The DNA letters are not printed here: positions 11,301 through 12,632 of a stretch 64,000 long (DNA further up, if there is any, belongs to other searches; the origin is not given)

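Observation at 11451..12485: BamE lipoprotein extended three-fold by an acidic linker and a C-terminal NTF2-like domain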

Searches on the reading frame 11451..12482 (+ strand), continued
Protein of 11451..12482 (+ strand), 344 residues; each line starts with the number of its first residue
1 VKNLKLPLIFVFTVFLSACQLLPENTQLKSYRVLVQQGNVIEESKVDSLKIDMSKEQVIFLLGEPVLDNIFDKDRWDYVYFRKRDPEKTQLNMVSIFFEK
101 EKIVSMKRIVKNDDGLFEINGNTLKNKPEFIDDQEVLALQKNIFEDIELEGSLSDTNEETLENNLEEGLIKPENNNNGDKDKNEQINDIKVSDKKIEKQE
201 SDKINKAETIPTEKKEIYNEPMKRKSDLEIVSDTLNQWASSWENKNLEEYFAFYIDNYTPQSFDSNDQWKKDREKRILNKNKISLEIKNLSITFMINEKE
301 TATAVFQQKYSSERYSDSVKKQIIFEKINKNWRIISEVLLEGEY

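Call 48: find_homologous_proteins(query=A3, max_evalue=1e-10)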
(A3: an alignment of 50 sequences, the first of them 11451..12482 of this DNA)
Query A3 (50 sequences) (344 aa, profile of the alignment): 1830 proteins with E <= 1e-10 among 8000 candidates; the best 120 are listed.
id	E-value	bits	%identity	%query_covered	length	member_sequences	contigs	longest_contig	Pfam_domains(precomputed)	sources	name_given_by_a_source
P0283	7.7e-99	349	31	33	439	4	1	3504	PF24125.2,PF04355.19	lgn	-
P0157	7.6e-98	346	25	94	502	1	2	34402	PF24125.2,PF04355.19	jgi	jgi:outer membrane protein assembly factor BamE (lipoprotein component of BamABCDE complex)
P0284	2.1e-97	345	35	32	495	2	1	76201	PF24125.2,PF04355.19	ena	-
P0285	1.7e-91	325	34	31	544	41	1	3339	PF24125.2,PF04355.19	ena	-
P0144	8.8e-91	323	30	42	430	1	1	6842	PF24125.2,PF04355.19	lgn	-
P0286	1.7e-87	312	44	22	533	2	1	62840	PF24125.2,PF04355.19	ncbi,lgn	-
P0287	3.9e-86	308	39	18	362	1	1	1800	PF24125.2,PF04355.19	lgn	-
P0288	5.1e-86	307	38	22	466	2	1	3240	PF24125.2,PF04355.19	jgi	jgi:outer membrane protein assembly factor BamE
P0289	5.3e-86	307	46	21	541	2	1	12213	PF24125.2,PF04355.19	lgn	-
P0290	1.1e-85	306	43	22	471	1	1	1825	PF24125.2,PF04355.19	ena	-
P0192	2.7e-85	305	34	22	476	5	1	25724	PF24125.2,PF04355.19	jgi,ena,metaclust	metaclust:\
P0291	1.0e-84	303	30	32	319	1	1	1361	PF24125.2,PF04355.19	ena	-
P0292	1.5e-84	302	41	21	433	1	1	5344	PF24125.2,PF04355.19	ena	-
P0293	2.1e-84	302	38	21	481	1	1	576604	PF24125.2,PF04355.19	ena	-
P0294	2.8e-84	302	40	22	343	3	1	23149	PF24125.2,PF04355.19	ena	-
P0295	4.6e-84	301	33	26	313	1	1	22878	PF24125.2,PF04355.19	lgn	-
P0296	5.1e-84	301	33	27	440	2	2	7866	PF24125.2,PF04355.19,PF14534.13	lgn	-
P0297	5.4e-84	301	34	28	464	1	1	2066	PF24125.2,PF04355.19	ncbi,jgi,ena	jgi:outer membrane protein assembly factor BamE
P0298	1.4e-83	299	28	27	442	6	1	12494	PF24125.2,PF04355.19,PF14534.13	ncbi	-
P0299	1.7e-83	299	42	21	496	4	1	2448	PF24125.2,PF04355.19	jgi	-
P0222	2.8e-83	298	23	91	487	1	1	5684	PF24125.2,PF04355.19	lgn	-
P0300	4.8e-83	297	35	28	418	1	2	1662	PF24125.2,PF04355.19,PF14534.13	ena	-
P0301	5.6e-83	297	41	22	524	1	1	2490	PF24125.2,PF04355.19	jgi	jgi:outer membrane protein assembly factor BamE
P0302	7.1e-83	297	40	22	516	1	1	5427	PF24125.2,PF04355.19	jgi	jgi:outer membrane protein assembly factor BamE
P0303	1.0e-82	296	30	35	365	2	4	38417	PF24125.2,PF04355.19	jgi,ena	-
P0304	2.0e-82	295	41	23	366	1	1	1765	PF24125.2,PF04355.19,PF14534.13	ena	-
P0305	3.2e-82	295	36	21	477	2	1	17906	PF24125.2,PF04355.19,PF14534.13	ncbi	ncbi:MAG TPA: outer membrane protein assembly factor BamE [Burkholderiales bacterium]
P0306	4.1e-82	294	39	24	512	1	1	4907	PF24125.2,PF04355.19,PF14534.13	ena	-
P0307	1.2e-81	293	40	21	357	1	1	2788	PF24125.2,PF04355.19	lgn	-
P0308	1.6e-81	292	38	21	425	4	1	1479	PF24125.2,PF04355.19,PF14534.13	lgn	-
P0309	2.1e-81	292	40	21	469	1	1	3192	PF24125.2,PF04355.19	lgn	-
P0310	2.7e-81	292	40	26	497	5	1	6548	PF24125.2,PF04355.19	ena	-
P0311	4.7e-81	291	31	30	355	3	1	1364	PF24125.2,PF04355.19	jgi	jgi:outer membrane protein assembly factor BamE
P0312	7.2e-81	290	34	30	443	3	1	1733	PF24125.2,PF04355.19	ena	-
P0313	1.1e-80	290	32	28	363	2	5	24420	PF24125.2,PF04355.19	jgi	jgi:outer membrane protein assembly factor BamE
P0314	2.1e-80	289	28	35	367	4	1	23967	PF24125.2,PF04355.19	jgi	jgi:outer membrane protein assembly factor BamE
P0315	2.3e-80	289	34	27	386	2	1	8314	PF24125.2,PF04355.19,PF14534.13,PF13474.13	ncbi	-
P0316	2.8e-79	285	37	22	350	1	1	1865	PF24125.2,PF04355.19,PF14534.13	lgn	-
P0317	3.9e-79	285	39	21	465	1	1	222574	PF24125.2,PF04355.19,PF14534.13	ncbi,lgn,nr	ncbi:MAG: outer membrane protein assembly factor BamE [Betaproteobacteria bacterium]|nr:outer membra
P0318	8.1e-79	284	30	27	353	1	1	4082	PF24125.2,PF04355.19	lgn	-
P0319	8.6e-79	283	37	19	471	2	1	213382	PF24125.2,PF04355.19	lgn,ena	-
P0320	5.2e-78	281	31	30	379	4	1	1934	PF24125.2,PF04355.19,PF14534.13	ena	-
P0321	5.5e-78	281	33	24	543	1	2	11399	PF24125.2,PF04355.19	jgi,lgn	jgi:outer membrane protein assembly factor BamE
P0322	7.4e-78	280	37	21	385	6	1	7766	PF24125.2,PF04355.19,PF14534.13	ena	-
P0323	1.4e-77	280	32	30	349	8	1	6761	PF24125.2,PF04355.19,PF14534.13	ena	-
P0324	1.6e-77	279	36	23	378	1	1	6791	PF24125.2,PF04355.19,PF14534.13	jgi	jgi:outer membrane protein assembly factor BamE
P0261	3.1e-77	278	37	21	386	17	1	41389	PF24125.2,PF04355.19,PF14534.13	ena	-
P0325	4.4e-77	278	36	23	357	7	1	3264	PF24125.2,PF04355.19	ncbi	-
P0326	6.6e-77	277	37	19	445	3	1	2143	PF24125.2,PF04355.19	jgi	jgi:outer membrane protein assembly factor BamE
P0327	6.9e-77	277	36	23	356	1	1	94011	PF24125.2,PF04355.19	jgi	-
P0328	1.5e-76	276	29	41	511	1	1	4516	PF24125.2,PF04355.19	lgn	-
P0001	7.0e-75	271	98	100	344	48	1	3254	PF24125.2,PF04355.19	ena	-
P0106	9.4e-75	270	49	100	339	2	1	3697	PF24125.2,PF04355.19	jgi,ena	-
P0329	3.4e-74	268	32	29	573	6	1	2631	PF24125.2,PF04355.19,PF14534.13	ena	-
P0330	1.2e-73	267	29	30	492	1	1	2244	PF24125.2,PF04355.19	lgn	-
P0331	1.4e-73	266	47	100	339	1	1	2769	PF24125.2,PF04355.19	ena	-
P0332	1.7e-73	266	48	100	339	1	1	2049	PF24125.2,PF04355.19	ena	-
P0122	6.8e-73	264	49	100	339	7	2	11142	PF24125.2,PF04355.19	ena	-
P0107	2.8e-72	262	49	100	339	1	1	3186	PF24125.2,PF04355.19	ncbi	-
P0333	5.4e-72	261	31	34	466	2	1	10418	PF24125.2,PF04355.19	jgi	jgi:outer membrane protein assembly factor BamE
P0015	1.9e-71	259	61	95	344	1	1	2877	PF24125.2,PF04355.19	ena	-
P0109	2.0e-71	259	50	100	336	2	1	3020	PF24125.2,PF04355.19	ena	-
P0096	2.4e-71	259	48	100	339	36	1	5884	PF24125.2,PF04355.19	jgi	-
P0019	2.8e-71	259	61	95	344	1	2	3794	PF24125.2,PF04355.19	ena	-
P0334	3.2e-71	259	47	100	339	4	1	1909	PF24125.2,PF04355.19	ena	-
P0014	3.9e-71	258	61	100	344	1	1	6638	PF24125.2,PF04355.19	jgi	-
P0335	4.2e-71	258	47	100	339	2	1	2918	PF24125.2,PF04355.19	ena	-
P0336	4.5e-71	258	46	100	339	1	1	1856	PF24125.2,PF04355.19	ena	-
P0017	4.9e-71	258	61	100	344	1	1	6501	PF24125.2,PF04355.19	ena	-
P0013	1.0e-70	257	60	100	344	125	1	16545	PF24125.2,PF04355.19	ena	-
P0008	1.0e-70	257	71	100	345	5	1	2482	PF24125.2,PF04355.19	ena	-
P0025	1.1e-70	257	60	100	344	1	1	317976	PF24125.2,PF04355.19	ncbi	-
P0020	1.2e-70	257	60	100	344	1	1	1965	PF24125.2,PF04355.19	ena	-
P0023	1.3e-70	257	61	95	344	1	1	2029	PF24125.2,PF04355.19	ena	-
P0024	1.6e-70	256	59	100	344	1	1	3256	PF24125.2,PF04355.19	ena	-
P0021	1.8e-70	256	60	100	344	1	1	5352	PF24125.2,PF04355.19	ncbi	-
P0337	2.0e-70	256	34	21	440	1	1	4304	PF24125.2,PF04355.19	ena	-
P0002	2.2e-70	256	77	99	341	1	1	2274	PF24125.2,PF04355.19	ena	-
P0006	2.5e-70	256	71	100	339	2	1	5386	PF24125.2,PF04355.19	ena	-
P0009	3.0e-70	255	70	100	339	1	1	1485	PF24125.2,PF04355.19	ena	-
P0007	3.6e-70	255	71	100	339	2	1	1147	PF24125.2,PF04355.19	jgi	-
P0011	4.8e-70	255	72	100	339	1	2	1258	PF24125.2,PF04355.19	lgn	-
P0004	5.1e-70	255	72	99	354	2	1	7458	PF24125.2,PF04355.19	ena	-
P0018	6.1e-70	254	59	100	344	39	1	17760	PF24125.2,PF04355.19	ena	-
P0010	7.3e-70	254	72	100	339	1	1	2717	PF24125.2,PF04355.19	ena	-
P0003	7.3e-70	254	71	100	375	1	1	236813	PF24125.2,PF04355.19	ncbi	-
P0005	1.1e-69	254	74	99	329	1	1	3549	PF24125.2,PF04355.19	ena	-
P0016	1.5e-69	253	62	100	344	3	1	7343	PF24125.2,PF04355.19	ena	-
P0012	1.7e-69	253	70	100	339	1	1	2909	PF24125.2,PF04355.19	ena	-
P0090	2.0e-69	253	52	100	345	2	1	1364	PF24125.2,PF04355.19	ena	-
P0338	2.0e-69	253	51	94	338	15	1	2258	PF24125.2,PF04355.19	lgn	-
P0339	3.8e-69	252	48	100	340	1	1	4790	PF24125.2,PF04355.19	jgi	-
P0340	3.8e-69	252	32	22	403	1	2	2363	PF24125.2,PF04355.19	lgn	-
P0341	3.8e-69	252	48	100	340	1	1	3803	PF24125.2,PF04355.19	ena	-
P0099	4.0e-69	252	52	100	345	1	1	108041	PF24125.2,PF04355.19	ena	-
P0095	4.3e-69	252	51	100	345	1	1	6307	PF24125.2,PF04355.19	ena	-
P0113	4.3e-69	252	51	100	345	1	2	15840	PF24125.2,PF04355.19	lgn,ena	-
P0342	4.7e-69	251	50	100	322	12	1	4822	PF24125.2,PF04355.19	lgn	-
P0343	5.7e-69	251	50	100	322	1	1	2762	PF24125.2,PF04355.19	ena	-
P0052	5.7e-69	251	51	100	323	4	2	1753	PF24125.2,PF04355.19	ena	-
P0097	5.9e-69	251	52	100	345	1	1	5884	PF24125.2,PF04355.19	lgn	-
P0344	5.9e-69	251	49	96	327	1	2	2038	PF24125.2,PF04355.19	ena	-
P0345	6.1e-69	251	50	100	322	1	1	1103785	PF24125.2,PF04355.19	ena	-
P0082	6.2e-69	251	52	100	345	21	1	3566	PF24125.2,PF04355.19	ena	-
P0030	6.5e-69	251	52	100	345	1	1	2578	PF24125.2,PF04355.19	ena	-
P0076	6.6e-69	251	52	100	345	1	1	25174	PF24125.2,PF04355.19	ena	-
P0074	6.7e-69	251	52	100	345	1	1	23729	PF24125.2,PF04355.19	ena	-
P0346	6.8e-69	251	51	100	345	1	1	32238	PF24125.2,PF04355.19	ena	-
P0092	6.9e-69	251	52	100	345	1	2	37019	PF24125.2,PF04355.19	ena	-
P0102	6.9e-69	251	52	100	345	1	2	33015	PF24125.2,PF04355.19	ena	-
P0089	7.0e-69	251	52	100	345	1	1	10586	PF24125.2,PF04355.19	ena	-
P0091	8.4e-69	251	52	100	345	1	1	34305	PF24125.2,PF04355.19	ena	-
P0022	8.7e-69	251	60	100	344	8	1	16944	PF24125.2,PF04355.19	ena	-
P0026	1.0e-68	250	58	100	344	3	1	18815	PF24125.2,PF04355.19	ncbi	-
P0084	1.1e-68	250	52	100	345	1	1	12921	PF24125.2,PF04355.19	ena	-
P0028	1.1e-68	250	54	98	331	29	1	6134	PF24125.2,PF04355.19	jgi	-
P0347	1.2e-68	250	51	100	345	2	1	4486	PF24125.2,PF04355.19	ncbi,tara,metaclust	tara:strand:+ start:455 stop:1492 length:1038 start_codon:yes stop_codon:yes gene_type:complete|meta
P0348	1.3e-68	250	51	100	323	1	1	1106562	PF24125.2,PF04355.19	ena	-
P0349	1.5e-68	250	51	100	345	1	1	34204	PF24125.2,PF04355.19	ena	-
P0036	1.7e-68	250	50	93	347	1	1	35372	PF24125.2,PF04355.19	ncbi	-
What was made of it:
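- It also occurs in at least 1,830 clusters across two proteobacterial classes (call 48).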

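Call 49: search_protein_families(library=pfam, proteins=[P0150, P0161, P0165, P0169, P0176, P0194, P0197, P0198, P0200, P0225], max_evalue=0.0001)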
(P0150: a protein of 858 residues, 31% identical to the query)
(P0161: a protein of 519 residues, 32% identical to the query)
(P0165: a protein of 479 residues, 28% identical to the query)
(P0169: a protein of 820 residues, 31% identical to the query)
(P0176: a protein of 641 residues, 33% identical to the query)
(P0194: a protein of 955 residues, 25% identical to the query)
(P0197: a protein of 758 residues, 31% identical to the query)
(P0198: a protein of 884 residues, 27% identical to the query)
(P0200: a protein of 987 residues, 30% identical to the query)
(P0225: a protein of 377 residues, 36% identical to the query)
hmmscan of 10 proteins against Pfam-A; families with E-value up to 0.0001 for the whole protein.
P0150 (858 aa): 6 families
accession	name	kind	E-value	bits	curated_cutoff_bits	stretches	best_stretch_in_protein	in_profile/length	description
PF24125.1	Cds6_C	-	2.1e-34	118.6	27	2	749-852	2-110/111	Cds6 C-terminal NTF2-like domain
PF03865.19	ShlB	-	1.2e-30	107.6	22.7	1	203-513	1-309/311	Haemolysin secretion/activation protein ShlB/FhaC/HecB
PF08479.16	POTRA_2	-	1.7e-15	57.1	24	1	65-138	2-76/76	POTRA domain, ShlB-type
PF13474.12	SnoaL_3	-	1.1e-09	39.1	22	1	620-728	1-119/121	SnoaL-like domain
PF14534.12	DUF4440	-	3.1e-08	34.5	25.2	0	749-849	1-107/107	Domain of unknown function (DUF4440)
PF01103.29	Omp85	-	9.3e-08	32.4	24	1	393-532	144-307/325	Omp85 superfamily domain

P0161 (519 aa): 3 families
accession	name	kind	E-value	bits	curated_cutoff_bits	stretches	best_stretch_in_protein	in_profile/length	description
PF24125.1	Cds6_C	-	2e-28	99.3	27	2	380-486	3-111/111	Cds6 C-terminal NTF2-like domain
PF13474.12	SnoaL_3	-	2.2e-09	38.2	22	0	231-334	1-111/121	SnoaL-like domain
PF14534.12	DUF4440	-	4.7e-08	33.9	25.2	0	380-461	2-84/107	Domain of unknown function (DUF4440)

P0165 (479 aa): 13 families
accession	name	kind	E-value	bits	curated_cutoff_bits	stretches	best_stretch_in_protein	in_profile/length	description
PF24125.1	Cds6_C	-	6.1e-37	126.8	27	2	217-318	4-110/111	Cds6 C-terminal NTF2-like domain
PF13432.12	TPR_16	-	7.4e-16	58.7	32.7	2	31-84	3-56/65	Tetratricopeptide repeat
PF13414.12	TPR_11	-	1.6e-14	53.7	26.8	1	36-73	5-42/42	TPR repeat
PF14559.12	TPR_19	-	2.6e-12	47.3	25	2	70-129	2-61/68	Tetratricopeptide repeat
PF13431.12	TPR_17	-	6.8e-12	45.1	24.4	0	51-79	5-33/34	Tetratricopeptide repeat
PF07719.23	TPR_2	-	2e-10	40.4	27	0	93-126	1-34/34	Tetratricopeptide repeat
PF13428.12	TPR_14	-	3.9e-09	36.7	23.5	0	60-101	2-43/44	Tetratricopeptide repeat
PF13181.12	TPR_8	-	4.2e-09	36.3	25.7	0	93-126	1-34/34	Tetratricopeptide repeat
PF13371.12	TPR_9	-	1.2e-08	35.3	35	1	65-127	2-63/73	Tetratricopeptide repeat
PF13474.12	SnoaL_3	-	5.1e-08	33.7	22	0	374-477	1-113/121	SnoaL-like domain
PF00515.34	TPR_1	-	1.4e-06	28.3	27.8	0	93-126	1-34/34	Tetratricopeptide repeat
PF13174.12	TPR_6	-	1.2e-05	26.1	26.3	0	60-90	1-31/33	Tetratricopeptide repeat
PF14561.12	TPR_20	-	2.1e-05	25.2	25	0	43-90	6-53/90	Tetratricopeptide repeat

P0169 (820 aa): 1 family
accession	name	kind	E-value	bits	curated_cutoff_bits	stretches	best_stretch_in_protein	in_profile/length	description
PF24125.1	Cds6_C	-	2.6e-28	99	27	2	33-138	2-111/111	Cds6 C-terminal NTF2-like domain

P0176 (641 aa): 3 families
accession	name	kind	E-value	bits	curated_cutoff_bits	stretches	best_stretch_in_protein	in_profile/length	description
PF24125.1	Cds6_C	-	9.4e-31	106.8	27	2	368-468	6-110/111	Cds6 C-terminal NTF2-like domain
PF13401.12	AAA_22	-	5.4e-05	24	27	0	8-75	68-130/130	AAA domain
PF13474.12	SnoaL_3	-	7.4e-05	23.5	22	0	366-465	3-111/121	SnoaL-like domain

P0194 (955 aa): 3 families
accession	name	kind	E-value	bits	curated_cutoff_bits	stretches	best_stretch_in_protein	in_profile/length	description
PF24125.1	Cds6_C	-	1.1e-33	116.3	27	2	638-741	5-111/111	Cds6 C-terminal NTF2-like domain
PF13401.12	AAA_22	-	2e-13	51.2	27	1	10-133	6-130/130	AAA domain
PF13191.12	AAA_16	-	2.9e-06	28.3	32.6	1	10-110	25-157/167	AAA ATPase domain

P0197 (758 aa): 3 families
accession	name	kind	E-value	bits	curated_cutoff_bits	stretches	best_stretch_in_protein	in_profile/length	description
PF02321.23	OEP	-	1.4e-52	178.7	22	2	236-416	2-183/187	Outer membrane efflux protein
PF24125.1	Cds6_C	-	1.8e-30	105.9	27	2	515-623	6-110/111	Cds6 C-terminal NTF2-like domain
PF13474.12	SnoaL_3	-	6.1e-05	23.8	22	0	652-753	2-112/121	SnoaL-like domain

P0198 (884 aa): 3 families
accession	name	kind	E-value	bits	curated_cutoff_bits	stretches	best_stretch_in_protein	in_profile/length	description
PF02321.23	OEP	-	2.2e-52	178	22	2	243-426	1-187/187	Outer membrane efflux protein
PF24125.1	Cds6_C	-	4e-32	111.3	27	2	558-662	2-110/111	Cds6 C-terminal NTF2-like domain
PF14534.12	DUF4440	-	1.4e-05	25.9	25.2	0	558-659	1-107/107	Domain of unknown function (DUF4440)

P0200 (987 aa): 14 families
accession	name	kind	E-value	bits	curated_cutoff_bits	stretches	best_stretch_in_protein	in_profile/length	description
PF24125.1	Cds6_C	-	2.6e-26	92.5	27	2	875-978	3-110/111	Cds6 C-terminal NTF2-like domain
PF07719.23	TPR_2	-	3e-16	58.6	27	0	114-147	1-34/34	Tetratricopeptide repeat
PF14559.12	TPR_19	-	3.9e-14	53.2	25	2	124-185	1-61/68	Tetratricopeptide repeat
PF13431.12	TPR_17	-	5.3e-14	51.7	24.4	0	136-169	1-34/34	Tetratricopeptide repeat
PF13432.12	TPR_16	-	1.4e-13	51.4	32.7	1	85-147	2-64/65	Tetratricopeptide repeat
PF00515.34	TPR_1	-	5.8e-13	48.5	27.8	0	114-147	1-34/34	Tetratricopeptide repeat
PF13428.12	TPR_14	-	1.8e-11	43.9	23.5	0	151-190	4-43/44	Tetratricopeptide repeat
PF13181.12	TPR_8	-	1.1e-10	41.2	25.7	0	149-180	2-33/34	Tetratricopeptide repeat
PF13424.12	TPR_12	-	8.5e-10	39.1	30.1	0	151-213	6-76/77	Tetratricopeptide repeat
PF13174.12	TPR_6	-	8.6e-09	35.9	26.3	0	149-181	1-33/33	Tetratricopeptide repeat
PF23914.1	TPR_CcmH_CycH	-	3e-08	34.1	42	0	144-223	46-128/158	Cytochrome c-type biogenesis protein H TPR domain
PF13414.12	TPR_11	-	2.8e-07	30.6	26.8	0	121-157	1-37/42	TPR repeat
PF13374.12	TPR_10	-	3e-07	30.7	27.5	0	183-214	3-34/42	Tetratricopeptide repeat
PF13371.12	TPR_9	-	3.7e-05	24.1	35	0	87-150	2-65/73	Tetratricopeptide repeat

P0225 (377 aa): 8 families
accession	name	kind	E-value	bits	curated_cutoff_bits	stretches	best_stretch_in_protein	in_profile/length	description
PF14559.12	TPR_19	-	6.5e-15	55.7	25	2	55-105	4-54/68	Tetratricopeptide repeat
PF24125.1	Cds6_C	-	9.5e-14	52.1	27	1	267-373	2-111/111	Cds6 C-terminal NTF2-like domain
PF13431.12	TPR_17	-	1.7e-12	47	24.4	1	33-62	4-33/34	Tetratricopeptide repeat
PF13432.12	TPR_16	-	9.3e-09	36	32.7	0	24-76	13-65/65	Tetratricopeptide repeat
PF07719.23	TPR_2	-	1.3e-08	34.8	27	0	43-75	2-34/34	Tetratricopeptide repeat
PF13428.12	TPR_14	-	9.8e-08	32.4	23.5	1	43-84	2-43/44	Tetratricopeptide repeat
PF25063.1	ARM_TT21_C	-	5e-06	27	35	1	18-181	31-205/209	Tetratricopeptide repeat protein 21 C-terminal ARM domain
PF13174.12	TPR_6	-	1.4e-05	25.9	26.3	1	43-74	1-32/33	Tetratricopeptide repeat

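Call 51: search_protein_families(library=ncbifam, proteins=[P0194, P0176, P0150, P0197, P0169], max_evalue=0.001)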
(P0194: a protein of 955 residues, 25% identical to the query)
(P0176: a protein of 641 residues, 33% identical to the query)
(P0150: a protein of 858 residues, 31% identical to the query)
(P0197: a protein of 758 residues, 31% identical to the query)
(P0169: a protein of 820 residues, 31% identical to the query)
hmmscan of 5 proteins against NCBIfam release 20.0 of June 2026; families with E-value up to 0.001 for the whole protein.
P0194 (955 aa): 1 family
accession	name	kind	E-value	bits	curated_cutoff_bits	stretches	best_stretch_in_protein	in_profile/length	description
TIGR03015.1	pepcterm_ATPase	hypoth_equivalog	1.8e-18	67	324.5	1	4-199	38-238/269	XrtA/PEP-CTERM system-associated ATPase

P0176 (641 aa): 1 family
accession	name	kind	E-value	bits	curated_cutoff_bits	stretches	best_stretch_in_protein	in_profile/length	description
TIGR03015.1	pepcterm_ATPase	hypoth_equivalog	2.4e-10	40.3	324.5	1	7-142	103-239/269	XrtA/PEP-CTERM system-associated ATPase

P0150 (858 aa): 3 families
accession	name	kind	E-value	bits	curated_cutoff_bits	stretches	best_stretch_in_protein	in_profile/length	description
TIGR03303.1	OM_YaeT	equivalog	1.7e-05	23.4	297.15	1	389-533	559-724/741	outer membrane protein assembly factor BamA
TIGR02246.1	TIGR02246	subfamily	0.00012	22.1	33.95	0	745-773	2-30/128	SgcJ/EcaC family oxidoreductase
NF051431.1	Rv0361_Cterm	subfamily_domain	0.00024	21.3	37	0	743-849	34-138/140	Rv0361 family membrane protein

P0197 (758 aa): 5 families
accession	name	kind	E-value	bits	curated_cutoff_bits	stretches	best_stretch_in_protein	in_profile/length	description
TIGR01844.1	type_I_sec_TolC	subfamily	5e-82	276.1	225.15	1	24-424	1-402/414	TolC family outer membrane protein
NF007002.0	PRK09465.1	equivalog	7.2e-25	87.4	495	1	11-403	9-407/460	outer membrane channel protein TolC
TIGR01845.1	outer_NodT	subfamily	1.6e-21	76.7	210.05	1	25-406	56-444/460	efflux transporter outer membrane subunit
NF052390.1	efflux_OMP_AbuO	equivalog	1.3e-16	60.4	700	1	7-422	2-433/447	multidrug efflux outer membrane protein AbuO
NF051431.1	Rv0361_Cterm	subfamily_domain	8.1e-07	29.3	37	1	647-752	35-138/140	Rv0361 family membrane protein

P0169 (820 aa): 0 families
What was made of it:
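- Tried and rejected: The only NCBIfam hit is a weak, sub-threshold match to the PEP-CTERM-associated ATPase (call 51), so I did not use it as evidence.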

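Call 60: find_encoding_contigs(protein=P0317, flank=8000, max_places=2)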
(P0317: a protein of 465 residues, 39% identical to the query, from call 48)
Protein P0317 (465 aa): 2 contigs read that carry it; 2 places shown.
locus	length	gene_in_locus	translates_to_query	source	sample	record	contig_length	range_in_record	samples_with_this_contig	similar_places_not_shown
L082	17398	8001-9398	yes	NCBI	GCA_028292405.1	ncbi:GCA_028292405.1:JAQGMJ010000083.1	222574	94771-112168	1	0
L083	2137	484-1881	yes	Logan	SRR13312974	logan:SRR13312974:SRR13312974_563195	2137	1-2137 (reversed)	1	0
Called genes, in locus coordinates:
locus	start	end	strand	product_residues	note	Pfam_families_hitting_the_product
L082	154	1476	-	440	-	PF00069:Pkinase, PF07714:PK_Tyr_Ser-Thr, PF03109:ABC1, PF14531:Kinase-like, PF00027:cNMP_binding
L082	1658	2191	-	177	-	-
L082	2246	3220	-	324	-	PF03401:TctC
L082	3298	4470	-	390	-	PF02515:CoA_transf_3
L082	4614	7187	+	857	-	PF02861:Clp_N, PF23569:NBD_SMAX1, PF00004:AAA, PF17871:AAA_lid_9, PF00004:AAA, PF07724:AAA_2, PF07728:AAA_5, PF10431:ClpB_D2-small, +7 more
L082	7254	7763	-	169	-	PF01475:FUR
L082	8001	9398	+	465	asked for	PF04355:BamE, PF14534:DUF4440 (weak), PF24125:Cds6_C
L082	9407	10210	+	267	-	PF01113:DapB_N, PF05173:DapB_C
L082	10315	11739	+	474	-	PF04174:CP_ATPgrasp_1, PF14403:CP_ATPgrasp_2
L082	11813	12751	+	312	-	PF04168:Alpha-E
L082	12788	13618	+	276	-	PF08379:Bact_transglu_N, PF01841:Transglut_core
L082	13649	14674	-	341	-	PF08379:Bact_transglu_N, PF01841:Transglut_core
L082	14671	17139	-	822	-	PF04174:CP_ATPgrasp_1, PF14403:CP_ATPgrasp_2, PF04168:Alpha-E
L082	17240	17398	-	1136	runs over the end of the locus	PF08379:Bact_transglu_N, PF01841:Transglut_core, PF09899:DUF2126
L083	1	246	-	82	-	?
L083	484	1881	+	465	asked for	PF04355:BamE, PF14534:DUF4440 (weak), PF24125:Cds6_C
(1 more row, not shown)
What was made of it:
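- The gene is fur-divergent here and also in a betaproteobacterial fusion, where the order is fur<>bamE-dapB (call 60).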
